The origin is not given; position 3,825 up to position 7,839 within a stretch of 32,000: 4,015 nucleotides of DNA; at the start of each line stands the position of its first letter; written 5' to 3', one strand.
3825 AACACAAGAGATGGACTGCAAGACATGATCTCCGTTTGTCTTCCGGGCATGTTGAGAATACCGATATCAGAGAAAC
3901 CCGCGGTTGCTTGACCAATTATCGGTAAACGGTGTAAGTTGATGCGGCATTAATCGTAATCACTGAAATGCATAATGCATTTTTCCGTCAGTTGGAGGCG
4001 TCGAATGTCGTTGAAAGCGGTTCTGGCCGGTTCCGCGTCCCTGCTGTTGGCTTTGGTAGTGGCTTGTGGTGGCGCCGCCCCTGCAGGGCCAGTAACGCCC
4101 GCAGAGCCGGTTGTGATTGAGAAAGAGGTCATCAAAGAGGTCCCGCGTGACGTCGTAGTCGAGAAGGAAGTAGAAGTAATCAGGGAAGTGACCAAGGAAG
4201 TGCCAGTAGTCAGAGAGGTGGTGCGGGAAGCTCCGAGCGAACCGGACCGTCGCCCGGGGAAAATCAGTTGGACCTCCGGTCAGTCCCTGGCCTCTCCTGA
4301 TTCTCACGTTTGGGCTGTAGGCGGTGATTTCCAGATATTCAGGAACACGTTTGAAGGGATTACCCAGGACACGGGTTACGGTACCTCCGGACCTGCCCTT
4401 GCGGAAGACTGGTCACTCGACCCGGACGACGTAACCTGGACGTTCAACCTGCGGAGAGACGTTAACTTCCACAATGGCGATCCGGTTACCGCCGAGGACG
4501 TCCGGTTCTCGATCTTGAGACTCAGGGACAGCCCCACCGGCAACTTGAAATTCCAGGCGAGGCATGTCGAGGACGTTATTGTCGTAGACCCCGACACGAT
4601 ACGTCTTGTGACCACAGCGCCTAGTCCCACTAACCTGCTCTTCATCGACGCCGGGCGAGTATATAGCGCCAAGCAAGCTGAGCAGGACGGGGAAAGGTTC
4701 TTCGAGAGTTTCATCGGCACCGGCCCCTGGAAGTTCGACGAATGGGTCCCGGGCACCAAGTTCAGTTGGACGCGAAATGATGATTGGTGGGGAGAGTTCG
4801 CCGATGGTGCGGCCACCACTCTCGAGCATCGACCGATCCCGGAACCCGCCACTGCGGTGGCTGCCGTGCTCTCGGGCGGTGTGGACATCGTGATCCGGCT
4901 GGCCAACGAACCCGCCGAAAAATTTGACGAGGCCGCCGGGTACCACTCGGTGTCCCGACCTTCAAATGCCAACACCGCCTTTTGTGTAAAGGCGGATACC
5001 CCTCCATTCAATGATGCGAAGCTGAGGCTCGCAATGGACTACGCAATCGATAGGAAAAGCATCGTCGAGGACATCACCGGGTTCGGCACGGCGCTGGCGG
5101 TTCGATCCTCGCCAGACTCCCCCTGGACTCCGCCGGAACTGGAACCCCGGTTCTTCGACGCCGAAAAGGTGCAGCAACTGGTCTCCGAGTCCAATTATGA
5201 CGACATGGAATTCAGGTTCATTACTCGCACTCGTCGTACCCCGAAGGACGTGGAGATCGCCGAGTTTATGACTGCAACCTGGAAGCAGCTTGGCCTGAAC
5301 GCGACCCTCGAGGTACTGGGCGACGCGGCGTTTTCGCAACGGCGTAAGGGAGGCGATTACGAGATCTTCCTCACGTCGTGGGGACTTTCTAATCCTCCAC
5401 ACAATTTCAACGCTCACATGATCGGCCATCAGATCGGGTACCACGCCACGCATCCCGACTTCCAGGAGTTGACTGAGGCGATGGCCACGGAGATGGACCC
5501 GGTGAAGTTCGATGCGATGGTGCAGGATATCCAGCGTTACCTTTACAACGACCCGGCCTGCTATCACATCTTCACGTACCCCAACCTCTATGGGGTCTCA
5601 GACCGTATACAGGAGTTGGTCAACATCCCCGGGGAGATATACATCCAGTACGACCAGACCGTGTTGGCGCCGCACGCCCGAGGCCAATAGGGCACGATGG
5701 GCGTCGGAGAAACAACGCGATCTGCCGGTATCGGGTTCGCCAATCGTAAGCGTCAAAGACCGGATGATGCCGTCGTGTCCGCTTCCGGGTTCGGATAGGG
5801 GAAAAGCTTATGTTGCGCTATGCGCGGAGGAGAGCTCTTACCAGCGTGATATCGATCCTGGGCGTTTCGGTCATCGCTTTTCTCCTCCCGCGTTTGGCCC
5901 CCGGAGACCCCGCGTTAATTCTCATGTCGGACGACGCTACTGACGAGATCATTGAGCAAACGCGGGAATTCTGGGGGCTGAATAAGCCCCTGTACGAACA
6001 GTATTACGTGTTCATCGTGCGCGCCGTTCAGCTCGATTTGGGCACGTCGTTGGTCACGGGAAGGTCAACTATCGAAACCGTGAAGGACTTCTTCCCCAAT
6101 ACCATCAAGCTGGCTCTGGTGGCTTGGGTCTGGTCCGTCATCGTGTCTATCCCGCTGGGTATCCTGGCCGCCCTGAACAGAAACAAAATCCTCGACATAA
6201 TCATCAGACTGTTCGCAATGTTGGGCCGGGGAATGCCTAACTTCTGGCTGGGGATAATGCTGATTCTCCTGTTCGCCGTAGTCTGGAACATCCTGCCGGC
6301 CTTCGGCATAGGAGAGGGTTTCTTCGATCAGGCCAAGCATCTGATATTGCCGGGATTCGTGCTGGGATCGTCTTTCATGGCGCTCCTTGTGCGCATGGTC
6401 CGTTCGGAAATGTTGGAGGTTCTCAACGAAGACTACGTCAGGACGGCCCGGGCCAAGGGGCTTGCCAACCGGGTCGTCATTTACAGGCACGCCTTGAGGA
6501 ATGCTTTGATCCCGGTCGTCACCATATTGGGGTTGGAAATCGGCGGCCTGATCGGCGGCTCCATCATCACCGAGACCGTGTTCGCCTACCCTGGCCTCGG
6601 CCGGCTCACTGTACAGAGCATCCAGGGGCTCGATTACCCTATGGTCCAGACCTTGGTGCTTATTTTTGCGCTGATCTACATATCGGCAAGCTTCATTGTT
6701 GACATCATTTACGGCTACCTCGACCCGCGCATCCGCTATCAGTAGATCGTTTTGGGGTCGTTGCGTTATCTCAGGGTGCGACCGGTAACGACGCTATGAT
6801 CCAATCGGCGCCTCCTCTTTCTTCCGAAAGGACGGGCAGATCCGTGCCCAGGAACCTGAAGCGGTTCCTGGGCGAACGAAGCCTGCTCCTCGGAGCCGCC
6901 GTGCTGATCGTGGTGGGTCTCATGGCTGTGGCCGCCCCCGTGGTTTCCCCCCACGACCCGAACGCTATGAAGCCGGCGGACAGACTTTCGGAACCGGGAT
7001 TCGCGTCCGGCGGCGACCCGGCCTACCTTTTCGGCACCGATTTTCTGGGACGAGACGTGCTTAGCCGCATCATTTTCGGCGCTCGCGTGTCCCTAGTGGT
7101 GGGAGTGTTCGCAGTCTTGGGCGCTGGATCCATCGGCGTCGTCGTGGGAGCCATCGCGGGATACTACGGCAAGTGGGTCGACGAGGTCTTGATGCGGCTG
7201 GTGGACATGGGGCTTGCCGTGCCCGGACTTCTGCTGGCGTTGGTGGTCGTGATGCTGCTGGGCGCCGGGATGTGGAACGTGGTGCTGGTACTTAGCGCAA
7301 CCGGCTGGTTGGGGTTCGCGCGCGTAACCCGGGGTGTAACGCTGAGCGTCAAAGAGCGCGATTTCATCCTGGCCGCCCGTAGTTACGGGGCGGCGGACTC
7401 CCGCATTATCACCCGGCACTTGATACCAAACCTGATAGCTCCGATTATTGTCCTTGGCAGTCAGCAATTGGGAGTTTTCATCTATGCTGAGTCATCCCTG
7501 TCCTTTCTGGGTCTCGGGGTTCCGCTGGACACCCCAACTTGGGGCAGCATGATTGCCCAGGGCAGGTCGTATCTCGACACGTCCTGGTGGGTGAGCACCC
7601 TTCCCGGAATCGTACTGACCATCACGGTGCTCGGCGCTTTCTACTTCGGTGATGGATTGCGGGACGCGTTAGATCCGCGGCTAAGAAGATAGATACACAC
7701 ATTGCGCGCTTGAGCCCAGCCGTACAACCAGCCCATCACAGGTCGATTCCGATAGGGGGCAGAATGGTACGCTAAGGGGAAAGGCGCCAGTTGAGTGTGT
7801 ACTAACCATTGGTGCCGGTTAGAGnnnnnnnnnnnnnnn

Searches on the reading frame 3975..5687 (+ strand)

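Call 7: search_protein_families(library=pfam, proteins=[window:3975-5687:+], max_evalue=0.001)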
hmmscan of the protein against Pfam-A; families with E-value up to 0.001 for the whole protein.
window:3975-5687:+ (571 aa): 1 family
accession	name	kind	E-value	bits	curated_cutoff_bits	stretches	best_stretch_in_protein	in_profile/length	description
PF00496.27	SBP_bac_5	-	2.4e-77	261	32.4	1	140-485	4-362/368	Bacterial extracellular solute-binding proteins, family 5 Middle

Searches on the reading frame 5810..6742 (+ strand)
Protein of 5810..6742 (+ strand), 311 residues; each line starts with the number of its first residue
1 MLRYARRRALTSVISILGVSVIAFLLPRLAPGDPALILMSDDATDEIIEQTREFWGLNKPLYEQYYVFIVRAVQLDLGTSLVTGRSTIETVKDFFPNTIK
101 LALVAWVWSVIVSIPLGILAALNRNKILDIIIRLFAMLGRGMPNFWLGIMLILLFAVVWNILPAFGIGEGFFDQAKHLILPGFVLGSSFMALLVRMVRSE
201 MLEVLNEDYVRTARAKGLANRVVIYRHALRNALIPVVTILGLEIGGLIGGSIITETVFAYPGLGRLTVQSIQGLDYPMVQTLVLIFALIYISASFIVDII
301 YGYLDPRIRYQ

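Call 7: search_protein_families(library=pfam, proteins=[window:5810-6742:+], max_evalue=0.001)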
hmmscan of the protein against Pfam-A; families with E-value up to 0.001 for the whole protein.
window:5810-6742:+ (311 aa): 2 families
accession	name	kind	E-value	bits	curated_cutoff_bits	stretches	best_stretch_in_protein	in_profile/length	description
PF00528.27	BPD_transp_1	-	2.5e-48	164.7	26.4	1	114-309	2-183/184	Binding-protein-dependent transport system inner membrane component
PF19300.4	BPD_transp_1_N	-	6e-12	46.2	23.8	1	1-101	1-113/114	Binding-prot-dependent transport system membrane comp, N-term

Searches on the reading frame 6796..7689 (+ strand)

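Call 7: search_protein_families(library=pfam, proteins=[window:6796-7689:+], max_evalue=0.001)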
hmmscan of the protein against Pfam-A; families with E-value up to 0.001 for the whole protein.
window:6796-7689:+ (298 aa): 2 families
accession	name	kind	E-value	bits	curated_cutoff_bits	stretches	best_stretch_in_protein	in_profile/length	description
PF00528.27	BPD_transp_1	-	1.5e-32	113.3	26.4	1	114-298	1-184/184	Binding-protein-dependent transport system inner membrane component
PF12911.12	OppC_N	-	2.4e-06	27.8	23.9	1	21-65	7-51/53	N-terminal TM domain of oligopeptide transport permease C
